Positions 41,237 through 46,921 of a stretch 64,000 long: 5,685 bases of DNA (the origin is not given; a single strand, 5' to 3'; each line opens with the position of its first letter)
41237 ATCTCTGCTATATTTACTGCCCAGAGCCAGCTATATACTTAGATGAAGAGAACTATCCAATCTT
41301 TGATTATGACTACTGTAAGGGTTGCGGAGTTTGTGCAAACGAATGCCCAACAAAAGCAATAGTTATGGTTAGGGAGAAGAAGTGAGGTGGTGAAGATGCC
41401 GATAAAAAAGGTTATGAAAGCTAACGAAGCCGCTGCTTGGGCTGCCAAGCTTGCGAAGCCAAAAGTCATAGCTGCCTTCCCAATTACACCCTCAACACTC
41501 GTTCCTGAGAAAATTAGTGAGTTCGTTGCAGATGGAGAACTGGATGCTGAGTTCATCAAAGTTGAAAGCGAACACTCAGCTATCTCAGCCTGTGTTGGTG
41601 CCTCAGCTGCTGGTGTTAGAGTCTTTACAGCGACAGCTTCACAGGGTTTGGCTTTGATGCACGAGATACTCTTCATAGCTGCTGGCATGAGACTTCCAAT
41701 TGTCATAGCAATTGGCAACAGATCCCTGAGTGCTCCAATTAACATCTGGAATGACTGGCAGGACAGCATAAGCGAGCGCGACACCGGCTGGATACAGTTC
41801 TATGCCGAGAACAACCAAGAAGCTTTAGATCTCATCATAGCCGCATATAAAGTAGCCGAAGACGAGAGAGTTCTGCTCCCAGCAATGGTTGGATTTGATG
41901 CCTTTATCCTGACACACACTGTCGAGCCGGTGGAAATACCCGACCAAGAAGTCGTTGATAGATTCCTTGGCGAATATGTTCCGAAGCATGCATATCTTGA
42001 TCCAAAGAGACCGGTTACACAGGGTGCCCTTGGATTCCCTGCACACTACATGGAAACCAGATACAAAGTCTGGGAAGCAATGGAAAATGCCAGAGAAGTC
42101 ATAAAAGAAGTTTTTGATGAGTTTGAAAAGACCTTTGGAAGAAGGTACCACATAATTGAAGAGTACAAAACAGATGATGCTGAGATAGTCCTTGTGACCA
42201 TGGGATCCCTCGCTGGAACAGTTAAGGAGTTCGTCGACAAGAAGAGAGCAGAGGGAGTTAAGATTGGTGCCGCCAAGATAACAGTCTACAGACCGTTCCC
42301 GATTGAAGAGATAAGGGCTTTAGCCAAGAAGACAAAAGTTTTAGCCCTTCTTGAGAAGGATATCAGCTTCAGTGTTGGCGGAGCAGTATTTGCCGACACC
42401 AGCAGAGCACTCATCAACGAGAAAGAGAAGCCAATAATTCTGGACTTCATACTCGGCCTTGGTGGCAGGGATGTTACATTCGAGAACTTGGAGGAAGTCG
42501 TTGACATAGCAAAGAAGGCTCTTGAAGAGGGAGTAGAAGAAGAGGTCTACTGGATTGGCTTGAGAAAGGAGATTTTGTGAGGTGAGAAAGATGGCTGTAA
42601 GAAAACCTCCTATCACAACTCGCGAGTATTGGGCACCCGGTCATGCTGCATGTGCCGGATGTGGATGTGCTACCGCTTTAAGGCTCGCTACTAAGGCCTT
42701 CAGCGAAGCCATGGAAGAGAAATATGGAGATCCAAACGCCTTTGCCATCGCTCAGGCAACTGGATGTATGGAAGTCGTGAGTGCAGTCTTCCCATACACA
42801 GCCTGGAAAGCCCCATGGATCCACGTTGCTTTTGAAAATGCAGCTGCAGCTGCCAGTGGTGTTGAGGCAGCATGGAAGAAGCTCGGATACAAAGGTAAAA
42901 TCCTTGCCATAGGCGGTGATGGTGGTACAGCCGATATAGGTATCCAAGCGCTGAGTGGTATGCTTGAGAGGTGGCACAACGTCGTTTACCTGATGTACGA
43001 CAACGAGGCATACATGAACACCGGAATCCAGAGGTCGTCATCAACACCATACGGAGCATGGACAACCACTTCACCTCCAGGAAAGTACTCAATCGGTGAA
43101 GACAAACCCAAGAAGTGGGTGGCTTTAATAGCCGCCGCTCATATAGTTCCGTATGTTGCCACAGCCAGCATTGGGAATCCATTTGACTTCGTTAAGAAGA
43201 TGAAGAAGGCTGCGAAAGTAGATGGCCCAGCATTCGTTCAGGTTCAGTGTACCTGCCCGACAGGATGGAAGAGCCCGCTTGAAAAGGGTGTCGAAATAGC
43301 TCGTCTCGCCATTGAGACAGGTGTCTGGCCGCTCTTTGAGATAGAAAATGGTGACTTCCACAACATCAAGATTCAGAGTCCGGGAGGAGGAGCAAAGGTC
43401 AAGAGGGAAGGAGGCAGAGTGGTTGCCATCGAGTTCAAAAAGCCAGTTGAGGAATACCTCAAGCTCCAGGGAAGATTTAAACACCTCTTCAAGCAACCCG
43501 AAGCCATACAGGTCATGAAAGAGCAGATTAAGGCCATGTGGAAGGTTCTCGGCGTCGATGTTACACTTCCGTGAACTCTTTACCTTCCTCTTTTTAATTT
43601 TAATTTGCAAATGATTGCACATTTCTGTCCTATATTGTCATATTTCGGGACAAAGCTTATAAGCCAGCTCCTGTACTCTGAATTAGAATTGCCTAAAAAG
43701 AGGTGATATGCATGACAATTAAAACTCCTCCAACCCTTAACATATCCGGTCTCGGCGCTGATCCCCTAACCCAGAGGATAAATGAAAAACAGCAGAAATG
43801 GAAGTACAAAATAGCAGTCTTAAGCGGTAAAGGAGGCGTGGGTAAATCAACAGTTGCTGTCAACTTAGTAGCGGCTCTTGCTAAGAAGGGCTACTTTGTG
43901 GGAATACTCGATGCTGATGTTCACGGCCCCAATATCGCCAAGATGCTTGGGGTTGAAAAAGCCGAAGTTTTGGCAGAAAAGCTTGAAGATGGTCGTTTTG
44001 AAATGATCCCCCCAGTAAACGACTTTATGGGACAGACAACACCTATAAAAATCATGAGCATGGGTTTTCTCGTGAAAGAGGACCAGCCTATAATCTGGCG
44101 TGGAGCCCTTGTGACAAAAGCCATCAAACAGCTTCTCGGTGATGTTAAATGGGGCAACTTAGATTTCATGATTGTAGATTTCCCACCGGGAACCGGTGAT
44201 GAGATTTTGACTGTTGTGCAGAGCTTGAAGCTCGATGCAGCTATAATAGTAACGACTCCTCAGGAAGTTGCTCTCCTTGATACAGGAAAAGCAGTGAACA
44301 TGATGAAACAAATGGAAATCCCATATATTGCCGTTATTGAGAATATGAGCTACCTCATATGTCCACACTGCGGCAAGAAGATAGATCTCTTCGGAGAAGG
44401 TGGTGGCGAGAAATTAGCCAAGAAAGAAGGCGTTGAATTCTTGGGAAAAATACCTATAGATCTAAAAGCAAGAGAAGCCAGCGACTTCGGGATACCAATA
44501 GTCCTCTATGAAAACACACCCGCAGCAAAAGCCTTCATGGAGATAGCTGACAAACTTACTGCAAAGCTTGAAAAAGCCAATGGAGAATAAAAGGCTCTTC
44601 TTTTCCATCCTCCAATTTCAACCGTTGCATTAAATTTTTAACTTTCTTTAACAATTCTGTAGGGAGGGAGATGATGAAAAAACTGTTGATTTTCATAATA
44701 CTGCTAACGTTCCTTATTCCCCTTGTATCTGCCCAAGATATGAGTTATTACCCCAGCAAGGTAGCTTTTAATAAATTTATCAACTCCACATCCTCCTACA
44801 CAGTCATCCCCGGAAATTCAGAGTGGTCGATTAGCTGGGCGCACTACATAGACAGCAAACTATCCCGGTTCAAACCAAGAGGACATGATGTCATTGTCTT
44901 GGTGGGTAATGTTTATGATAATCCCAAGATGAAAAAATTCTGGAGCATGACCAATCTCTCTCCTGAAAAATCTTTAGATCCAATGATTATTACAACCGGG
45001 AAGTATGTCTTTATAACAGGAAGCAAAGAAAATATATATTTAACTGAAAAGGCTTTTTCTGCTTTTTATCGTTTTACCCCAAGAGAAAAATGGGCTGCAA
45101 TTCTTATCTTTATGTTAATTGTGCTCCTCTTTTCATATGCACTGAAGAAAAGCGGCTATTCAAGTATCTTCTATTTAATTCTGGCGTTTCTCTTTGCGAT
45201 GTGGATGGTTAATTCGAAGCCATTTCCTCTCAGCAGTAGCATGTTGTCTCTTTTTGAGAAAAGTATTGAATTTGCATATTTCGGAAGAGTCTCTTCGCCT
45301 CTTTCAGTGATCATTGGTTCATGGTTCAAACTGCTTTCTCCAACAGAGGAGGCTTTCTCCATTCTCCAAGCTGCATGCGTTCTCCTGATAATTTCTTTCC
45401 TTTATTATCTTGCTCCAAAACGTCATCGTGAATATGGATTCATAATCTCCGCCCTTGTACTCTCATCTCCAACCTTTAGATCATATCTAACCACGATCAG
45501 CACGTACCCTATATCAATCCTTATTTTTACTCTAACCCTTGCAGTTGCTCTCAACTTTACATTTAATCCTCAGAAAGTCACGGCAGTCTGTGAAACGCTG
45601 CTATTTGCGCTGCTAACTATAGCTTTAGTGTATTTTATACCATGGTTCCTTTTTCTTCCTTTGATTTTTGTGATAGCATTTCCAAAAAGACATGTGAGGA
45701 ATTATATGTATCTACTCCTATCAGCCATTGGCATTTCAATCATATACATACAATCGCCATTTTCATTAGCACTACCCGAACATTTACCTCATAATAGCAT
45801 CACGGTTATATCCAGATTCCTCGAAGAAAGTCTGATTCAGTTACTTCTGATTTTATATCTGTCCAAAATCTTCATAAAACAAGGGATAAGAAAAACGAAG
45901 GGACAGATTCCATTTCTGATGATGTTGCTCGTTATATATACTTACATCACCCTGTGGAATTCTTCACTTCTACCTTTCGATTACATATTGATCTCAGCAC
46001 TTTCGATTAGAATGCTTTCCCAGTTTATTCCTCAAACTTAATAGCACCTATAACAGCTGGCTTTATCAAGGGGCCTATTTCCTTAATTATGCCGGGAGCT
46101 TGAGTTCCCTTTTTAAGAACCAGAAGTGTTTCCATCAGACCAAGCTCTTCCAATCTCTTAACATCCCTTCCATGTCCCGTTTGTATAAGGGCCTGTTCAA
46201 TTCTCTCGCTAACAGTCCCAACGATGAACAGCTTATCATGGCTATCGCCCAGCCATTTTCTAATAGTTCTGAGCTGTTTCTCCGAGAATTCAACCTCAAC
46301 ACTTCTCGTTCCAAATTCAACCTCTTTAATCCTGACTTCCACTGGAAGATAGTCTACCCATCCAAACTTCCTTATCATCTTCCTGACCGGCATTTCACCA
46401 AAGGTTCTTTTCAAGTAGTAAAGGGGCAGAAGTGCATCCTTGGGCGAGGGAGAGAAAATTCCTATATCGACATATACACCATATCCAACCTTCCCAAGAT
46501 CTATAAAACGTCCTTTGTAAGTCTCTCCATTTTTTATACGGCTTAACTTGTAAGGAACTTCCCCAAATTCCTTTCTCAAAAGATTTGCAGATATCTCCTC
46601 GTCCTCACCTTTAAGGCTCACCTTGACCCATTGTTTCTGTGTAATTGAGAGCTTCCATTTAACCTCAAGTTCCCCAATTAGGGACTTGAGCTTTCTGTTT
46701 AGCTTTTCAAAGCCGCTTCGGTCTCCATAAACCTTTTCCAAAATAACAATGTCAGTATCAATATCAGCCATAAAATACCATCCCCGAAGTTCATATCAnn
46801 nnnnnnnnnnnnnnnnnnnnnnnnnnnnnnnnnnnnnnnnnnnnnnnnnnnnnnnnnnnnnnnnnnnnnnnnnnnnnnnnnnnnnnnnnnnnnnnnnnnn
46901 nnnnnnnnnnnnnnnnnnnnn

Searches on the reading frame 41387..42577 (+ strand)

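Call 118: search_protein_families(library=pfam, proteins=[window:41387-42577:+], max_evalue=0.00001)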
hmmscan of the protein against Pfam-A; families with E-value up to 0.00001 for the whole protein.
window:41387-42577:+ (397 aa): 2 families
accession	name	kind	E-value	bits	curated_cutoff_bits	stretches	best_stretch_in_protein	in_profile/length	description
PF01855.24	POR_N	-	2e-81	273.5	27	1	19-243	2-230/231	Pyruvate flavodoxin/ferredoxin oxidoreductase, thiamine diP-bdg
PF17147.9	PFOR_II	-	4.1e-26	91.8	27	1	265-367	1-101/102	Pyruvate:ferredoxin oxidoreductase core domain II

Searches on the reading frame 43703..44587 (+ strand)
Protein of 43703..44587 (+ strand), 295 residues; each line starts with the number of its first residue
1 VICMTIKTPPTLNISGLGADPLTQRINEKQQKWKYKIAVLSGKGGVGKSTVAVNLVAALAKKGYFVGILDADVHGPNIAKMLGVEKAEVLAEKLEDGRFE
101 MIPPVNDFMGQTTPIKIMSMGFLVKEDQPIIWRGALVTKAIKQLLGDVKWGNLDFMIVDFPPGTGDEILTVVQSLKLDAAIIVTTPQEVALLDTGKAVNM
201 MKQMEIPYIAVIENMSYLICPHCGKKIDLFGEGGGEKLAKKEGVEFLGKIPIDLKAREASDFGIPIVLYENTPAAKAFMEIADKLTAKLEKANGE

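Call 118: search_protein_families(library=pfam, proteins=[window:43703-44587:+], max_evalue=0.00001)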
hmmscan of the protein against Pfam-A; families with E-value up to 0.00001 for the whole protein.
window:43703-44587:+ (295 aa): 4 families
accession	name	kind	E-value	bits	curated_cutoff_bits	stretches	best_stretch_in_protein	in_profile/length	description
PF10609.15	ParA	-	2.3e-95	319.1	27.1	1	34-285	3-245/246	NUBPL iron-transfer P-loop NTPase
PF01656.29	CbiA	-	2.2e-14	53.9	25.4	1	37-265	1-124/125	CobQ/CobB/MinD/ParA nucleotide binding domain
PF13614.12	AAA_31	-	2.3e-12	47.6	27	1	36-202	3-165/177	AAA domain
PF09140.17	MipZ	-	2.1e-07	31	20.7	1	37-89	3-55/262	ATPase MipZ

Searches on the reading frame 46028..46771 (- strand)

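Call 118: search_protein_families(library=pfam, proteins=[window:46028-46771:-], max_evalue=0.00001)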
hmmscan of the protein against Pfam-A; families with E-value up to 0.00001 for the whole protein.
window:46028-46771:- (248 aa): 3 families
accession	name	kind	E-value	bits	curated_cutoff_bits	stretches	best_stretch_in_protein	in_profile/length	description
PF24873.1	DUF2110_C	-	9.4e-24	83.3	23.2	1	178-244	1-67/67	DUF2110 C-terminal domain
PF09883.16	DUF2110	-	1.6e-23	83.2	23.2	1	80-173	2-86/87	DUF2110 central domain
PF24872.1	DUF2110_N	-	4e-23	81.7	28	1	8-74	2-71/72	DUF2110 N-terminal domain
